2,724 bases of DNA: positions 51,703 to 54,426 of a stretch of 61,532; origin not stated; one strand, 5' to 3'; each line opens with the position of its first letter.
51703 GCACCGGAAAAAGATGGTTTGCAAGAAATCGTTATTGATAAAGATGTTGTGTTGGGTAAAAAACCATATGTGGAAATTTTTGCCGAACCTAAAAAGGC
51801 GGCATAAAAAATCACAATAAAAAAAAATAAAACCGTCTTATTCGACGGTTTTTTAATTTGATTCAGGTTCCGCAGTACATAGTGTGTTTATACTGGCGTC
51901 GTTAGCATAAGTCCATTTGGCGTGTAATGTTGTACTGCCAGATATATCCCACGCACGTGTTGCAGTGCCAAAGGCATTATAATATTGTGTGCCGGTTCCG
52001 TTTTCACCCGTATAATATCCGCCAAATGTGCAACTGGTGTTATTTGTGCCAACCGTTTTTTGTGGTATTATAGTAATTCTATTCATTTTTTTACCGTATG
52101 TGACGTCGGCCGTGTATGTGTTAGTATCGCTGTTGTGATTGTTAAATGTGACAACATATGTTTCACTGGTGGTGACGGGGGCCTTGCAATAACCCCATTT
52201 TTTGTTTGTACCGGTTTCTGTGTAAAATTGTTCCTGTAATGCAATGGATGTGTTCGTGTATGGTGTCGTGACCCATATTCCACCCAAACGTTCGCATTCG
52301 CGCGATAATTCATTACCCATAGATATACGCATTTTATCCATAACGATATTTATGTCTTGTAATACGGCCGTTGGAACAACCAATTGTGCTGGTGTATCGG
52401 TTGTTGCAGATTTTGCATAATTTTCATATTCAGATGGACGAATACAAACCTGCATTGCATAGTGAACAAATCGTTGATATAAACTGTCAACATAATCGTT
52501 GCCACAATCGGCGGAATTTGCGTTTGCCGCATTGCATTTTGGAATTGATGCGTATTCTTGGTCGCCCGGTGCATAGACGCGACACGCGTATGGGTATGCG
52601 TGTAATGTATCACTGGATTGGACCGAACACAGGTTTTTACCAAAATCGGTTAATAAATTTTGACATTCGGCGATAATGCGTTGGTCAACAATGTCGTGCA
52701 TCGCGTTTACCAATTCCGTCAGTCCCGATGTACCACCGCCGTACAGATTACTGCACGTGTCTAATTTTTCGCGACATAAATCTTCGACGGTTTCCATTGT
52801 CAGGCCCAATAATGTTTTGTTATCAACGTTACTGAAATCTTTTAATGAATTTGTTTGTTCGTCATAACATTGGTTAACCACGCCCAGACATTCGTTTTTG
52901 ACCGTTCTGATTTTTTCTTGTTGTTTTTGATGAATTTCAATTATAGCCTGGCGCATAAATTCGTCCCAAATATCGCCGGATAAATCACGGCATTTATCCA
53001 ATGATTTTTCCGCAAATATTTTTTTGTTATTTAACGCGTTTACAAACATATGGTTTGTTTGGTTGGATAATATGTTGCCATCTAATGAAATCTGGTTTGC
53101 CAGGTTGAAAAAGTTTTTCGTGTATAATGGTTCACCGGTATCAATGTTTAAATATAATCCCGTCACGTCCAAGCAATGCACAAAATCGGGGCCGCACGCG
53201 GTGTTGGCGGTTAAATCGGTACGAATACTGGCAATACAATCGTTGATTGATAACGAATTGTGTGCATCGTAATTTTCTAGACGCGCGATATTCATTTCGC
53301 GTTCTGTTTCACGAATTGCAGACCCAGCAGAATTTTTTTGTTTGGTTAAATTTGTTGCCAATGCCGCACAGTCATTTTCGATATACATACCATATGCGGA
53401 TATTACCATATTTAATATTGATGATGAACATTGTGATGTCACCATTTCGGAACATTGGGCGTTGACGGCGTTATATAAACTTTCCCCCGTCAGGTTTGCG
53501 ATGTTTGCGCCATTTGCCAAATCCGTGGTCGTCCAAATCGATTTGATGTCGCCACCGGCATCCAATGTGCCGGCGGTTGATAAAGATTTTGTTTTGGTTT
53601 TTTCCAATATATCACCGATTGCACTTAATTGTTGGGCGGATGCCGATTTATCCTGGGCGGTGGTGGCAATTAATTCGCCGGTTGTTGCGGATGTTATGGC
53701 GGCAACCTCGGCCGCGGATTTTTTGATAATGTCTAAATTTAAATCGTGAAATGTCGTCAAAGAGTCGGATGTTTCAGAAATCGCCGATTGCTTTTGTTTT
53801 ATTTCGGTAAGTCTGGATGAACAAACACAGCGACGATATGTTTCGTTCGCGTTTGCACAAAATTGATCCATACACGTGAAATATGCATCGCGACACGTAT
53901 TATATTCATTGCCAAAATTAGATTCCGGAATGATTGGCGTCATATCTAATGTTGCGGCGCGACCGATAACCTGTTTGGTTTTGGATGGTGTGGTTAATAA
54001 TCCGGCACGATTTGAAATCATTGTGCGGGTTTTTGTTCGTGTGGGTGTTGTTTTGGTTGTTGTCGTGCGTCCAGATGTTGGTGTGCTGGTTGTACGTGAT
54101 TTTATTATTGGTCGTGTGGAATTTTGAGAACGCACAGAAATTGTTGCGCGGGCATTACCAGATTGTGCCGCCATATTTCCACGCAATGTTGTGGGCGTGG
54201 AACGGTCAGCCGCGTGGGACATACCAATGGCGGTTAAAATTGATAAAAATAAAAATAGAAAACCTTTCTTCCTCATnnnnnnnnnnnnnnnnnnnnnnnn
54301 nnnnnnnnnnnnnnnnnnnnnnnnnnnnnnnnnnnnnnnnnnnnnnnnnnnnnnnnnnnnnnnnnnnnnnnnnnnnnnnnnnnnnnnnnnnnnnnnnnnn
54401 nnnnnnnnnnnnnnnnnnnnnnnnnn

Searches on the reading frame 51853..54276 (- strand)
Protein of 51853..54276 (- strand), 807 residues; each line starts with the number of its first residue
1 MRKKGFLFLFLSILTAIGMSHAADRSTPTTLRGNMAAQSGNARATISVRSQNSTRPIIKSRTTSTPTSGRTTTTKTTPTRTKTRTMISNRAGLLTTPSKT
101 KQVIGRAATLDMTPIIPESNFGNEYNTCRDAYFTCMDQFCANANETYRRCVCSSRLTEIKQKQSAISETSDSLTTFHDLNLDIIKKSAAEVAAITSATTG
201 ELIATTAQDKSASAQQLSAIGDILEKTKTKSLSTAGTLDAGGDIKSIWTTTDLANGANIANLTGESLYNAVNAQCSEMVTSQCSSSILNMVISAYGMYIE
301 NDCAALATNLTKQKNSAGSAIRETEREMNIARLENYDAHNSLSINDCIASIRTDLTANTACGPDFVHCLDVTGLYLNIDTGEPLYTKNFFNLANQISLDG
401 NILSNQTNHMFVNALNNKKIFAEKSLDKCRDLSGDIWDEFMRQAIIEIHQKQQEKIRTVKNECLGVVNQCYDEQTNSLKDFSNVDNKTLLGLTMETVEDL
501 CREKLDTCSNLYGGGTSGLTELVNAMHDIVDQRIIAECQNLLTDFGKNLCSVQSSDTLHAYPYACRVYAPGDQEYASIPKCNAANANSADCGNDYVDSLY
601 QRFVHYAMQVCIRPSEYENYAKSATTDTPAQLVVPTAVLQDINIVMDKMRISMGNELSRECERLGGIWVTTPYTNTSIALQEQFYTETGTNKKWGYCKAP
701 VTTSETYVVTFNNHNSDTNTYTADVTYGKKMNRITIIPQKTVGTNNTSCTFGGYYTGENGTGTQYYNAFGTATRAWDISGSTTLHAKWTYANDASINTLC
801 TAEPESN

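Call 5: search_protein_families(library=pfam, proteins=[window:51853-54276:-], max_evalue=1)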
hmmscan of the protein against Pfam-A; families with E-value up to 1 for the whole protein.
window:51853-54276:- (807 aa): 1 family
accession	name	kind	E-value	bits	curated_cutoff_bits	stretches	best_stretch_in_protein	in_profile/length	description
PF20793.2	VopS_N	-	0.13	12.9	27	0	159-214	26-81/141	Adenosine monophosphate-protein transferase VopS, N-terminal domain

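Call 6: search_protein_families(library=ncbifam, proteins=[window:51853-54276:-], max_evalue=1)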
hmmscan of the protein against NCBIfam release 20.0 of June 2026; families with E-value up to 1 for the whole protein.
window:51853-54276:- (807 aa): 0 families

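Call 35: search_protein_families(library=phrogs, proteins=[window:51853-54276:-], max_evalue=0.01)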
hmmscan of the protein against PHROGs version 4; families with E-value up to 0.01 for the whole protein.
window:51853-54276:- (807 aa): 0 families
